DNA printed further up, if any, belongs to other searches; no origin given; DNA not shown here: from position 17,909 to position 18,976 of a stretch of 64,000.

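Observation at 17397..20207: A PASTA-only membrane protein occupies the PrkC position between rsmB and rpe.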

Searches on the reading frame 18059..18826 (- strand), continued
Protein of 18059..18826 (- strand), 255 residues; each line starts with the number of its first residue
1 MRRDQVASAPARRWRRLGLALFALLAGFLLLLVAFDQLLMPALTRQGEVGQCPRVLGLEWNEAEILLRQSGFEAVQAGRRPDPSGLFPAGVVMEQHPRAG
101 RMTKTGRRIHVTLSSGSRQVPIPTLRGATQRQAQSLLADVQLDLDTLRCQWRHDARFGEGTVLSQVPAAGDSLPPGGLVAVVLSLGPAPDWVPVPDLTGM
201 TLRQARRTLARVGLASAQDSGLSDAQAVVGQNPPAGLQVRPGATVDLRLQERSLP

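Call 20: list_cluster_members(proteins=[P0001, P0005, P0017, P0018, P0023, P0025, P0028, P0029, P0024, P0008])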
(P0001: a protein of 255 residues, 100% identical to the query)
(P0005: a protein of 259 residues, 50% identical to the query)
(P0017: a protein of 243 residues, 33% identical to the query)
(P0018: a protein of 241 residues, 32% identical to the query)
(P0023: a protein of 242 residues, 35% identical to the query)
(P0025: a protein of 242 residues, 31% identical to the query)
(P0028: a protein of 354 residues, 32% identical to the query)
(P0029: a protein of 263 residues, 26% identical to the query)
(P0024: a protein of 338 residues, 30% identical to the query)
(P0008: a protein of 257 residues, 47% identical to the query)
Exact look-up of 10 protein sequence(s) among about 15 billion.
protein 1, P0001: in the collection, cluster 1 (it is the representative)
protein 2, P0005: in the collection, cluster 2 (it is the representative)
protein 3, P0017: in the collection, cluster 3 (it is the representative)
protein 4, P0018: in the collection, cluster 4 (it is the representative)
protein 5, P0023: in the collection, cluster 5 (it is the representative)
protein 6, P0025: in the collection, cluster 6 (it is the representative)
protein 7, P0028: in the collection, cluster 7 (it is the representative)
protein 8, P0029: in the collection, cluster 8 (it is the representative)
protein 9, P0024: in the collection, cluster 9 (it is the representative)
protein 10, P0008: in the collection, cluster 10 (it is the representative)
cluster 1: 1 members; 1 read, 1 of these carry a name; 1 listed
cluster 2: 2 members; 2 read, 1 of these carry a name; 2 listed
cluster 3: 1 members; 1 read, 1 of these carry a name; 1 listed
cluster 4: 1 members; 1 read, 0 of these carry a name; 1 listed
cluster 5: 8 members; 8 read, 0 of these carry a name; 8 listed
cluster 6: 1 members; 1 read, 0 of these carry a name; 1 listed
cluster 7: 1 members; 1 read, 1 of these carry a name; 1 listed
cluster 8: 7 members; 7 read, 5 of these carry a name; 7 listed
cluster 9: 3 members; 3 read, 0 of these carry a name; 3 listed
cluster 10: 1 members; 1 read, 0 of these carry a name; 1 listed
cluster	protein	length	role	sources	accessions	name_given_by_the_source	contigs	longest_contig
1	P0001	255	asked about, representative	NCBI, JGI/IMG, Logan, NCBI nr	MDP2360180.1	MAG: PASTA domain-containing protein [bacterium] | serine/threonine-protein kinase | PASTA domain-containing protein [bacterium]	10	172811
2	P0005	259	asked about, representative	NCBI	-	-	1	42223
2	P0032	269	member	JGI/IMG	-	beta-lactam-binding protein with PASTA domain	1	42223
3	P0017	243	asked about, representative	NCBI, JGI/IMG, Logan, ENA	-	serine/threonine-protein kinase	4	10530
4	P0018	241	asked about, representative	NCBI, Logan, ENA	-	-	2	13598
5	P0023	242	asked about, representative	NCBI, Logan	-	-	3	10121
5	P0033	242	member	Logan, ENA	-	-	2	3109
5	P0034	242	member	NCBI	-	-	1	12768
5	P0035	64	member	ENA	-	-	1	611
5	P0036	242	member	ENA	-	-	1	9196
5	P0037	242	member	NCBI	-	-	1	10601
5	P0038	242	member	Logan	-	-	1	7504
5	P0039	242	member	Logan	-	-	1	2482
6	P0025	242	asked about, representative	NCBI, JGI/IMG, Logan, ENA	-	-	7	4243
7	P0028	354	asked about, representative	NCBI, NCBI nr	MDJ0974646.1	MAG: PASTA domain-containing protein [Planctomycetota bacterium] | PASTA domain-containing protein [Planctomycetota bacterium]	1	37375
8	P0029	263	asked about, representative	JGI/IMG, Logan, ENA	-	-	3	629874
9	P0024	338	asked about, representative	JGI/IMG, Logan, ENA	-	-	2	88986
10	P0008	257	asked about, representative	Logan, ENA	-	-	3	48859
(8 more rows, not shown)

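Call 22: find_homologous_proteins(query=A1, max_evalue=0.00001)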
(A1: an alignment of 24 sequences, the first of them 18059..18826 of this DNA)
Query A1 (24 sequences) (255 aa, profile of the alignment): 225 proteins with E <= 0.00001 among 8000 candidates; the best 120 are listed.
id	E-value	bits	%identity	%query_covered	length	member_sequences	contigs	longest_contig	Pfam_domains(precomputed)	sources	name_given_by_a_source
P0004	8.9e-80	285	54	87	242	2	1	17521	PF03793.25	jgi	-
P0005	5.9e-79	283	50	100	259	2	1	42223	PF03793.25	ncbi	-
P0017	1.7e-78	281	33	91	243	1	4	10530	PF03793.25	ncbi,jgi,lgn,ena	jgi:serine/threonine-protein kinase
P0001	2.0e-78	281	100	100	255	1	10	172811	PF03793.25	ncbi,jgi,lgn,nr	ncbi:MAG: PASTA domain-containing protein [bacterium]|jgi:serine/threonine-protein kinase|nr:PASTA d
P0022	2.3e-78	281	33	93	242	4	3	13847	PF03793.25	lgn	-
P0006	1.3e-77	278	52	84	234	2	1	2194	PF03793.25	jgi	-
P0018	7.0e-77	276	32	91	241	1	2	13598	PF03793.25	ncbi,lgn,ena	-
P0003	1.5e-76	275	56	86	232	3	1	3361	PF03793.25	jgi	jgi:beta-lactam-binding protein with PASTA domain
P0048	2.1e-75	271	31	77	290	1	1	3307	PF03793.25,PF13670.13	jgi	jgi:serine/threonine-protein kinase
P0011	9.8e-74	266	33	92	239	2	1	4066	PF03793.25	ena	-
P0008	2.2e-73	264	47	82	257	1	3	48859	PF03793.25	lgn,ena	-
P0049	3.3e-73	264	29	78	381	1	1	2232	PF03793.25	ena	-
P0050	2.5e-72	261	30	64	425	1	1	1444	PF03793.25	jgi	jgi:beta-lactam-binding protein with PASTA domain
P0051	2.9e-72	261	30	78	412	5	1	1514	PF03793.25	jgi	jgi:serine/threonine-protein kinase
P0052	2.1e-68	248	32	87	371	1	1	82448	PF03793.25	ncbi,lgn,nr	ncbi:MAG: PASTA domain-containing protein [Coriobacteriia bacterium]|nr:PASTA domain-containing prot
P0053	3.3e-67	244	31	80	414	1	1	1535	PF03793.25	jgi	jgi:serine/threonine-protein kinase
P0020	5.2e-67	244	28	78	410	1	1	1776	PF03793.25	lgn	-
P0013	1.3e-66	242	35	64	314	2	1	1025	PF03793.25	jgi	jgi:serine/threonine-protein kinase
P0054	1.5e-66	242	29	89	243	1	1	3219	PF03793.25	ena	-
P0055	1.7e-64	235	29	54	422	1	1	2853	PF03793.25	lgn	-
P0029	2.6e-64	235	26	93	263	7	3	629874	PF03793.25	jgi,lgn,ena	-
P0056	1.7e-62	229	31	81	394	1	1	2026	PF03793.25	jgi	jgi:eukaryotic-like serine/threonine-protein kinase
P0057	7.2e-61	223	30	85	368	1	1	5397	PF03793.25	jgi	jgi:beta-lactam-binding protein with PASTA domain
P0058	9.4e-61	223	31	78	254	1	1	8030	PF03793.25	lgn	-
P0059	1.3e-59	219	29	66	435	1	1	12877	PF03793.25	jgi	jgi:beta-lactam-binding protein with PASTA domain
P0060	1.5e-59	219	26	64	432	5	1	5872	PF03793.25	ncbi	-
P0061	4.2e-59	218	33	92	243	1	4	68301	PF03793.25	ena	-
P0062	5.2e-59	217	30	80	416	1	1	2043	PF03793.25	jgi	jgi:beta-lactam-binding protein with PASTA domain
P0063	6.2e-59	217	31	79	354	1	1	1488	PF03793.25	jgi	-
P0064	1.5e-58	216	29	81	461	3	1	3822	PF13376.12,PF03793.25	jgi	jgi:eukaryotic-like serine/threonine-protein kinase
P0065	3.5e-58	215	28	64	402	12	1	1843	PF03793.25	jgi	jgi:beta-lactam-binding protein with PASTA domain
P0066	4.7e-58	214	32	81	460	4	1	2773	PF13376.12,PF03793.25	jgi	-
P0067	2.4e-57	212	32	81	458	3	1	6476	PF13376.12,PF03793.25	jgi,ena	-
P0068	1.4e-56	209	31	78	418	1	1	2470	PF03793.25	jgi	jgi:beta-lactam-binding protein with PASTA domain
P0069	4.0e-56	208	32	89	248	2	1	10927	PF03793.25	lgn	-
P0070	5.3e-56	208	31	81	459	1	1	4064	PF13376.12,PF03793.25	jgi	-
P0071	8.1e-56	207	27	58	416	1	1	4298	PF03793.25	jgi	-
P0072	5.3e-55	204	32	93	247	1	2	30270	PF03793.25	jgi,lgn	jgi:serine/threonine-protein kinase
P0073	6.6e-55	204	28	88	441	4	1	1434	PF00069.32,PF03793.25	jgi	jgi:serine/threonine-protein kinase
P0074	8.7e-55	204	27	58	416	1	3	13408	PF03793.25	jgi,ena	jgi:beta-lactam-binding protein with PASTA domain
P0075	1.0e-54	203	31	82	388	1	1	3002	PF03793.25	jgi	jgi:serine/threonine-protein kinase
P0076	1.1e-54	203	32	77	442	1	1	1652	PF03793.25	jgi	jgi:serine/threonine-protein kinase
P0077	4.2e-54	201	31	77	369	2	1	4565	PF03793.25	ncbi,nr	ncbi:MAG: PASTA domain-containing protein [Acidimicrobiia bacterium]|nr:PASTA domain-containing prot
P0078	3.2e-53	198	26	64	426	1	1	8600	PF03793.25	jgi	jgi:beta-lactam-binding protein with PASTA domain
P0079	8.9e-52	194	29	64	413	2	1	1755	PF03793.25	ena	-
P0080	1.3e-51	193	28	64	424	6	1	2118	PF03793.25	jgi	jgi:beta-lactam-binding protein with PASTA domain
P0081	2.0e-51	193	24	82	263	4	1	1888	PF03793.25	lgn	-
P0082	7.8e-51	191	20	91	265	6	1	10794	PF03793.25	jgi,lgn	-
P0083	8.0e-51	191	24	91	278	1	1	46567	PF03793.25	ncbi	-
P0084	9.3e-51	190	23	87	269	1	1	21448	PF03793.25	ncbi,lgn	-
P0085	1.0e-50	190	35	47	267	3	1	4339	PF03793.25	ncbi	-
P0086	1.3e-50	190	32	60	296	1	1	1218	PF03793.25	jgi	jgi:serine/threonine-protein kinase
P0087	1.9e-50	189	28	91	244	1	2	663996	PF03793.25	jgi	jgi:beta-lactam-binding protein with PASTA domain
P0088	2.4e-50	189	20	94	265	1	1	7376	PF03793.25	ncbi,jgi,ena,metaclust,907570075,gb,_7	metaclust:\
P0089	3.3e-50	189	35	91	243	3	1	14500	PF03793.25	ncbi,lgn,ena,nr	ncbi:MAG TPA: PASTA domain-containing protein [Candidatus Saccharimonadales bacterium]|nr:PASTA doma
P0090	4.2e-50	188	30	75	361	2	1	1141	PF03793.25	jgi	jgi:serine/threonine-protein kinase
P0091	4.8e-50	188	30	78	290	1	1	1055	PF03793.25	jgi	jgi:serine/threonine-protein kinase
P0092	7.5e-50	187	25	91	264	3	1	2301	PF03793.25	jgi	jgi:beta-lactam-binding protein with PASTA domain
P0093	7.9e-50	187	24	92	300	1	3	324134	PF03793.25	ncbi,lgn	-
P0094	9.8e-50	187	30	93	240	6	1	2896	PF03793.25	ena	-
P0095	1.5e-49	186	29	94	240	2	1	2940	PF03793.25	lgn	-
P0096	6.7e-49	184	25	82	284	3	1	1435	PF03793.25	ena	-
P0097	8.6e-49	184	29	59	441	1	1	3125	PF03793.25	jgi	jgi:beta-lactam-binding protein with PASTA domain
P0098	3.7e-48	182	25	90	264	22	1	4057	PF03793.25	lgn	-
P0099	3.9e-48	182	22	94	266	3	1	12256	PF03793.25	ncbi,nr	ncbi:MAG: PASTA domain-containing protein [Thermoflexibacter sp.]|nr:PASTA domain-containing protein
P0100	4.0e-48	182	29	78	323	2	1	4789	PF03793.25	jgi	jgi:eukaryotic-like serine/threonine-protein kinase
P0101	4.1e-48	182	25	91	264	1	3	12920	PF03793.25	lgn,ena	-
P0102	8.1e-48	181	32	76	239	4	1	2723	PF03793.25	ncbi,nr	ncbi:MAG: PASTA domain-containing protein [Endomicrobium sp.]|nr:PASTA domain-containing protein [En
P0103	9.4e-48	181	31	91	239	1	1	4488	PF03793.25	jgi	jgi:serine/threonine-protein kinase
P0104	2.2e-47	179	22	91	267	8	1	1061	PF03793.25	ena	-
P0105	3.3e-47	179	25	91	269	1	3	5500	PF03793.25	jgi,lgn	jgi:beta-lactam-binding protein with PASTA domain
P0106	3.7e-47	179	29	86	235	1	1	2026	PF03793.25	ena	-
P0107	4.9e-47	178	31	91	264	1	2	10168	PF03793.25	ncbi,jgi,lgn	jgi:beta-lactam-binding protein with PASTA domain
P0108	5.1e-47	178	21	83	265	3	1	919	PF03793.25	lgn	-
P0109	1.7e-46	176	31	94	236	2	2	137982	PF03793.25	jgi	jgi:serine/threonine-protein kinase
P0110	2.5e-46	176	26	88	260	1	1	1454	PF03793.25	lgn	-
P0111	5.9e-46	175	25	93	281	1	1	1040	PF03793.25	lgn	-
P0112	6.5e-46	174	24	93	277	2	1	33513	PF03793.25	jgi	jgi:beta-lactam-binding protein with PASTA domain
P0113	7.6e-46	174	24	93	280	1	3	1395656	PF03793.25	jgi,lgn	-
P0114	1.2e-45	174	26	92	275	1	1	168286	PF03793.25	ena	-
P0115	4.7e-45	172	31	76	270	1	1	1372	PF03793.25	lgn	-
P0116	7.4e-45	171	21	84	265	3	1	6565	PF03793.25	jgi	jgi:beta-lactam-binding protein with PASTA domain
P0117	1.6e-44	170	22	93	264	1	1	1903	PF03793.25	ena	-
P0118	1.7e-44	170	29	66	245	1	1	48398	PF03793.25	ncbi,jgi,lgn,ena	jgi:beta-lactam-binding protein with PASTA domain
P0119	2.4e-44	169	33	63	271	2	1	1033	PF03793.25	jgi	-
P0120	2.7e-44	169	27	93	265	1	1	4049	PF03793.25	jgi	jgi:eukaryotic-like serine/threonine-protein kinase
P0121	4.9e-44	168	30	61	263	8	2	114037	PF03793.25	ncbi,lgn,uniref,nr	ncbi:PASTA domain-containing protein [Runella sp. MFBS21]|uniref:PASTA domain-containing protein n=1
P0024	7.3e-44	168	30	65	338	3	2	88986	PF03793.25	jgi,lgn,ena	-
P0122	1.6e-43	167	24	91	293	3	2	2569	PF03793.25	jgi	-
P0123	2.0e-43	166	24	25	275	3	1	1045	PF03793.25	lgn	-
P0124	2.4e-43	166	27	86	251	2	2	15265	PF03793.25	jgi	jgi:beta-lactam-binding protein with PASTA domain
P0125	5.3e-43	165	34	76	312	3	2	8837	PF03793.25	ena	-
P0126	2.2e-42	163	32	38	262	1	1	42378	PF03793.25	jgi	jgi:beta-lactam-binding protein with PASTA domain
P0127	5.3e-42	162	23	93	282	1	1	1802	PF03793.25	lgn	-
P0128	5.3e-42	162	31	38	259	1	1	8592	PF03793.25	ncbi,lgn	ncbi:MAG: PASTA domain-containing protein [Bacteroidota bacterium]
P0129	5.8e-42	162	26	93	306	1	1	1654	PF03793.25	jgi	-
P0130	8.1e-42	161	30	52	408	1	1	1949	PF03793.25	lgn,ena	-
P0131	1.2e-41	161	25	88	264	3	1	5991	PF03793.25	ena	-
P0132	1.3e-41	160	24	89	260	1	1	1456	PF03793.25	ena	-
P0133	2.4e-41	160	29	63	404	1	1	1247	PF03793.25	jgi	jgi:serine/threonine-protein kinase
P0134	1.1e-40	157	31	63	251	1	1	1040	PF03793.25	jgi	jgi:serine/threonine-protein kinase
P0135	1.1e-40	157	34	58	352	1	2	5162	PF03793.25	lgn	-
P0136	1.3e-40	157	25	99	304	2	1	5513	PF03793.25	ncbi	-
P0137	2.0e-40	157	28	53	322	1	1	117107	PF03793.25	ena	-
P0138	2.1e-40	156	31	90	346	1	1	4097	PF03793.25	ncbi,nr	ncbi:MAG TPA: PASTA domain-containing protein, partial [Cryptosporangiaceae bacterium]|nr:PASTA doma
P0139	2.5e-40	156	24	84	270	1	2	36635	PF03793.25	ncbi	ncbi:MAG: PASTA domain-containing protein [Bacteroidota bacterium]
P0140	6.2e-40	155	30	83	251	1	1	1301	PF03793.25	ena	-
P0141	8.3e-40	154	25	78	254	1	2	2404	PF03793.25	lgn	-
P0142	8.6e-40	154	29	88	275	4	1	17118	PF03793.25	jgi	-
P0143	1.3e-39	154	27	85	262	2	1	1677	PF03793.25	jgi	jgi:eukaryotic-like serine/threonine-protein kinase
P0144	1.5e-39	154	27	84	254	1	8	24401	PF03793.25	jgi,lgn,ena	-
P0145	1.8e-39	153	24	93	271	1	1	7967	PF03793.25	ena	-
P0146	3.3e-39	153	27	83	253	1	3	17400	PF03793.25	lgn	-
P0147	4.2e-39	152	29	96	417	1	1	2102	PF00069.32,PF03793.25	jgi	jgi:serine/threonine-protein kinase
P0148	2.6e-38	150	25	38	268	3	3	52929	PF03793.25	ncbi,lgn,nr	ncbi:MAG: PASTA domain-containing protein [Bacteroidetes bacterium]|nr:PASTA domain-containing prote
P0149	3.2e-38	149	26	78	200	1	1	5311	PF03793.25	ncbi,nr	ncbi:MAG: PASTA domain-containing protein, partial [Deltaproteobacteria bacterium]|nr:PASTA domain-c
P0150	8.0e-38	148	26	83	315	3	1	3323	PF03793.25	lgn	-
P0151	9.0e-38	148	27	90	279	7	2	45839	PF03793.25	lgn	-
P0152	1.1e-37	147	32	54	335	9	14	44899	PF03793.25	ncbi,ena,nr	ncbi:MAG: hypothetical protein A2049_04175 [Elusimicrobia bacterium GWA2_62_23]|nr:MAG: hypothetical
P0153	1.6e-37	147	25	92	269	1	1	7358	PF03793.25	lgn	-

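Call 32: search_solved_structures(query=A1, max_evalue=0.001, show_alignments=2)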
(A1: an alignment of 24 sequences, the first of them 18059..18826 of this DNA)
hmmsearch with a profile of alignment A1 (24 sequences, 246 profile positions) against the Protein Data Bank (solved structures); distinct sequences matched with E-value up to 0.001: 14.
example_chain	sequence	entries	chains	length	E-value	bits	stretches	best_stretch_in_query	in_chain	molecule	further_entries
2kui_A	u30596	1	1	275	3.6e-49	170.3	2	42-242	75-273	Serine/threonine-protein kinase pknB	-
3py9_A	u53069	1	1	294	1.8e-36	128.8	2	107-233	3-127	Protein kinase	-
3m9g_A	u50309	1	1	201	1.3e-35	125.9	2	113-233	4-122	Protein kinase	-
5e12_A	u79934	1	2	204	1.2e-26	96.6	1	42-242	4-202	Serine/threonine-protein kinase PknB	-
2kud_A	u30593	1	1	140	1.7e-18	69.8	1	41-174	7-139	Serine/threonine-protein kinase pknB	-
5e10_A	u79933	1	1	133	1.1e-17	67.2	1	43-174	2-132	Serine/threonine-protein kinase PknB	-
2kue_A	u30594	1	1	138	1.2e-17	67.1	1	41-174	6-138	Serine/threonine-protein kinase pknB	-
2kuf_A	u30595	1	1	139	4e-16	62.1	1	107-242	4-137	Serine/threonine-protein kinase pknB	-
5e0z_A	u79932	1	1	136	5.7e-16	61.6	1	107-242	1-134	Serine/threonine-protein kinase PknB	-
3ouv_A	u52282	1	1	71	1.2e-07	34.3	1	44-107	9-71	Serine/threonine protein kinase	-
2mgv_A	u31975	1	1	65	2.8e-06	29.9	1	112-175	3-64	Bifunctional membrane-associated penicillin-binding protein 1A/1B ponA2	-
5e0y_A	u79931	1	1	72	0.00034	23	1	40-102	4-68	Serine/threonine-protein kinase PknB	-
7o61_A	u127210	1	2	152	0.00051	22.4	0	111-194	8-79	Penicillin-binding protein 1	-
7o4c_A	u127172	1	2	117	0.00076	21.9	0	111-194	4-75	Penicillin-binding protein 1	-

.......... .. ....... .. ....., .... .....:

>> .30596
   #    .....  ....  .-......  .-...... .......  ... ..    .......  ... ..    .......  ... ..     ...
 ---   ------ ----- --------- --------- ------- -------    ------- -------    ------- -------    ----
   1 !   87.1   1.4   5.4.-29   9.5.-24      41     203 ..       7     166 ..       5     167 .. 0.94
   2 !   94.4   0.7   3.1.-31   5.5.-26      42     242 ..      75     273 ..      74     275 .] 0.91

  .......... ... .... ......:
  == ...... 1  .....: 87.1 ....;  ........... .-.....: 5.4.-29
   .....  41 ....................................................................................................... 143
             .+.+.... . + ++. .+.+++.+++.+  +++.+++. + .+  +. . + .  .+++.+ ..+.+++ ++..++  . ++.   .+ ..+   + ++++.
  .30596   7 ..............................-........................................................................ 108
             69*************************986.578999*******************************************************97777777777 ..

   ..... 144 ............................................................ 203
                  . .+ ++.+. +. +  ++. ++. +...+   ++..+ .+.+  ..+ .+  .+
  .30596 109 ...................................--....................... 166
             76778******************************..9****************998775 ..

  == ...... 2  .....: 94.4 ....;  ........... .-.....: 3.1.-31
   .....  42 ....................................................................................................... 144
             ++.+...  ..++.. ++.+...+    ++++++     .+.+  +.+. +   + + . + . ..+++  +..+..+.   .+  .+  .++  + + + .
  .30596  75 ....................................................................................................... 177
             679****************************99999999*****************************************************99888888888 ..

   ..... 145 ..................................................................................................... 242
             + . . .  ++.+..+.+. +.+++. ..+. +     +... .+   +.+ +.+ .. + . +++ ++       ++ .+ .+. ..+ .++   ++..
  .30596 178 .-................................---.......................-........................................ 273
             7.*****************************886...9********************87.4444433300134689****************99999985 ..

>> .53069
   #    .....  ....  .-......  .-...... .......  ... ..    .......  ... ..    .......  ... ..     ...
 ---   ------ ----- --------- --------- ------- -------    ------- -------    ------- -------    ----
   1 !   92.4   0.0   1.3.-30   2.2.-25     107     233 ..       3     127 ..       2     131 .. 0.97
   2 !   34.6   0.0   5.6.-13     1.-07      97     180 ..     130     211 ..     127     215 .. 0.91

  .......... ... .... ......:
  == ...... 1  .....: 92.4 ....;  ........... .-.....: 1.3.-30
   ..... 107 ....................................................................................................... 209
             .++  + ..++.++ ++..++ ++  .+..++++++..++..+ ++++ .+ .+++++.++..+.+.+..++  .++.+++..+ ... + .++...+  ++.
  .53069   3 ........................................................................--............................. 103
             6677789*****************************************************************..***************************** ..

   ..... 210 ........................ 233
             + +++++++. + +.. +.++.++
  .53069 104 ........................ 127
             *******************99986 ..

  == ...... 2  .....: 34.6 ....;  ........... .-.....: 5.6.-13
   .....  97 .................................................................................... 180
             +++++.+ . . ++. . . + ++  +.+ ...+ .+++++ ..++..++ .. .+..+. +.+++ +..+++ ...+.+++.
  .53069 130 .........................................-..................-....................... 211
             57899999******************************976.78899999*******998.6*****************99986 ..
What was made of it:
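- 18473..18679 (-): PASTA repeat 1 (residues about 50-118). Profile alignment to the PknB PASTA structure 2kui (call 32).
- The PDB profile search gives PknB 2kui at 3.6e-49 and S. aureus PrkC 3py9/3m9g at 1e-36, against PBP PASTAs at 3e-6 to 8e-4 (call 32).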
